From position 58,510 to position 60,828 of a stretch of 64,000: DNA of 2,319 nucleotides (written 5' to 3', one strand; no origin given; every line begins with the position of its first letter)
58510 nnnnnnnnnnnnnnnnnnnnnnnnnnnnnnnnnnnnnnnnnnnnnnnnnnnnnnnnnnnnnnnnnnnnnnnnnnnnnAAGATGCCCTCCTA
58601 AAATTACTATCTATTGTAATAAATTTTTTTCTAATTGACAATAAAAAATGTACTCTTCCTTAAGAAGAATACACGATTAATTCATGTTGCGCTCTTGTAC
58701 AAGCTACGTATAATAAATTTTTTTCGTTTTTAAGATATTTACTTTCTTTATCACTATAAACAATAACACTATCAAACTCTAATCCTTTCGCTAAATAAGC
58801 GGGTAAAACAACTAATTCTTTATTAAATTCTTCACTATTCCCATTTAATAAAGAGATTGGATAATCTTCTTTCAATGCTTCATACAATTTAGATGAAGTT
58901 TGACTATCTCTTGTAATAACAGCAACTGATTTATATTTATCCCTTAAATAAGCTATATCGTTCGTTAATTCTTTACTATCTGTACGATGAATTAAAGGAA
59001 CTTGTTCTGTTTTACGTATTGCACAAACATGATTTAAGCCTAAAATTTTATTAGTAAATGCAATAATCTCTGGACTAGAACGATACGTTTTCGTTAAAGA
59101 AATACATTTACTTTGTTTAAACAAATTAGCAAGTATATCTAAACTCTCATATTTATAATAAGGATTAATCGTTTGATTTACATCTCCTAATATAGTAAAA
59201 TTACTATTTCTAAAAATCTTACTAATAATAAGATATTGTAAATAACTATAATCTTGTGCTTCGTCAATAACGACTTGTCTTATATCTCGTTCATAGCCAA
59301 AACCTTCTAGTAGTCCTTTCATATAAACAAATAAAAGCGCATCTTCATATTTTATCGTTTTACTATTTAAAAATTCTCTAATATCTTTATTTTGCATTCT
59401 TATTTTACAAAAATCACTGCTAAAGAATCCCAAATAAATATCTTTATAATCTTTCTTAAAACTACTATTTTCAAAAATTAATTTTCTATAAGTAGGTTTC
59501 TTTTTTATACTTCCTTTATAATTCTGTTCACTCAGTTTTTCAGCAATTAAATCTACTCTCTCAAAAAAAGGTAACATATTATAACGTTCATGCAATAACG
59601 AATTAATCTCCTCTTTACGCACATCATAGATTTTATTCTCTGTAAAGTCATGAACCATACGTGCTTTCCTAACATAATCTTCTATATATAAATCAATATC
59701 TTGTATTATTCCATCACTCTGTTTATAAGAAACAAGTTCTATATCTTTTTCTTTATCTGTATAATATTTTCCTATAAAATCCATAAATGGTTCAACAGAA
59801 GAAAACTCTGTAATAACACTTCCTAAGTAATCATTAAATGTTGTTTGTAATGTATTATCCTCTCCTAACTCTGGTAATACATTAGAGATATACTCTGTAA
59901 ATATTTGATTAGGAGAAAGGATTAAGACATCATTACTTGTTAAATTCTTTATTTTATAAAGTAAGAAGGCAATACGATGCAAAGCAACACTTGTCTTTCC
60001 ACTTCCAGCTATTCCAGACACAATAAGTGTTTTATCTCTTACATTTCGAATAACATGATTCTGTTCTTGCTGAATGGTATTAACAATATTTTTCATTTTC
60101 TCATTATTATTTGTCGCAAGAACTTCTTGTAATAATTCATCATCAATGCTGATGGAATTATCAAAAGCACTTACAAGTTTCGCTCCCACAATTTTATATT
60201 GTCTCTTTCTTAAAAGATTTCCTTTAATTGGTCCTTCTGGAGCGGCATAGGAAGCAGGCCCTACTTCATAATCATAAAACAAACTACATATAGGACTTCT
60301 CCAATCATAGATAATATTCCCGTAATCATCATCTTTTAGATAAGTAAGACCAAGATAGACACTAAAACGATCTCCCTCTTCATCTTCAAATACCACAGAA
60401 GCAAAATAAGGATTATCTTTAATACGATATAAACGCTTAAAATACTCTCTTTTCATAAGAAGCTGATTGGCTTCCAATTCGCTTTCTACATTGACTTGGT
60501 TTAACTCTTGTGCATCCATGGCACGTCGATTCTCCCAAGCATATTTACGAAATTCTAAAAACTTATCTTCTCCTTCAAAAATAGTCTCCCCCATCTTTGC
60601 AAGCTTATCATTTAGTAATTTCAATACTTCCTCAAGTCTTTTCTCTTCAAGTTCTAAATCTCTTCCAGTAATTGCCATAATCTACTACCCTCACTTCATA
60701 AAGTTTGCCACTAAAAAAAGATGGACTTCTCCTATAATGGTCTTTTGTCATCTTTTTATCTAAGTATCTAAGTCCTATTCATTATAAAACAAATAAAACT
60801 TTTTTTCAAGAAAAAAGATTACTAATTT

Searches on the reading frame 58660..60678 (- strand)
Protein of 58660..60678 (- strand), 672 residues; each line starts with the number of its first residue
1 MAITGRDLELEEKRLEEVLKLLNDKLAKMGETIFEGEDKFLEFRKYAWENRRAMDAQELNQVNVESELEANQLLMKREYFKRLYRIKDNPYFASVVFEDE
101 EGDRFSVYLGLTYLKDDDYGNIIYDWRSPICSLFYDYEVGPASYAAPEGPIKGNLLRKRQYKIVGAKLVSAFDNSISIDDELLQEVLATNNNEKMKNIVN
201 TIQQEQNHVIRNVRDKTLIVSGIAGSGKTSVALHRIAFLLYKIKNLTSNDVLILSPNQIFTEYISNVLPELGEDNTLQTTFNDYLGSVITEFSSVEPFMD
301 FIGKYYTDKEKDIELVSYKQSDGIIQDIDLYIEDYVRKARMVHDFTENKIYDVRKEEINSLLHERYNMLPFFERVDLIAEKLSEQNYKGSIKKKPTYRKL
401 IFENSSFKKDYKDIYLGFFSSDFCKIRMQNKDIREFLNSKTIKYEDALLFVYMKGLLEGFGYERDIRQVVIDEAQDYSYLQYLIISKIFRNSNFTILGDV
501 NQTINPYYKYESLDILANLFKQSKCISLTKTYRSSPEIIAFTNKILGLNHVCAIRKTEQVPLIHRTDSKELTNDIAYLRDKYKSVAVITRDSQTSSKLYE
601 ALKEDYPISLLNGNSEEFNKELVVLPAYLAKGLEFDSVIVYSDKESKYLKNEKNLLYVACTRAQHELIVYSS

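Call 52: search_protein_families(library=pfam, proteins=[window:58660-60678:-])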
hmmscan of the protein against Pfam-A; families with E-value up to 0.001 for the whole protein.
window:58660-60678:- (672 aa): 8 families
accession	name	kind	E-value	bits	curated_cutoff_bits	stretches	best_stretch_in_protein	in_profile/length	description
PF00580.27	UvrD-helicase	-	7.5e-13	49.2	23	1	203-504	2-252/271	UvrD/REP helicase N-terminal domain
PF01443.25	Viral_helicase1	-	4.3e-10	40.2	21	1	469-670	63-227/228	Viral superfamily 1 RNA helicase core domain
PF13538.12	UvrD_C_2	-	3e-09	37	27.4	1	624-670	4-52/52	UvrD-like helicase C-terminal domain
PF13361.12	UvrD_C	-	3.4e-09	37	25.6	1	621-669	286-345/350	UvrD-like helicase C-terminal domain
PF13245.12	AAA_19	-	3.8e-09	37.3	25.1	1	209-504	5-130/134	AAA domain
PF02562.22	PhoH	-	3.8e-06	27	27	0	468-529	122-184/205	PhoH-like protein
PF00270.35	DEAD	-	0.00019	21.7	26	0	206-277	4-74/167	DEAD/DEAH box helicase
PF09848.15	SLFN-g3_helicase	-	0.00031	20.6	24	0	216-270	2-53/354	Schlafen group 3, DNA/RNA helicase domain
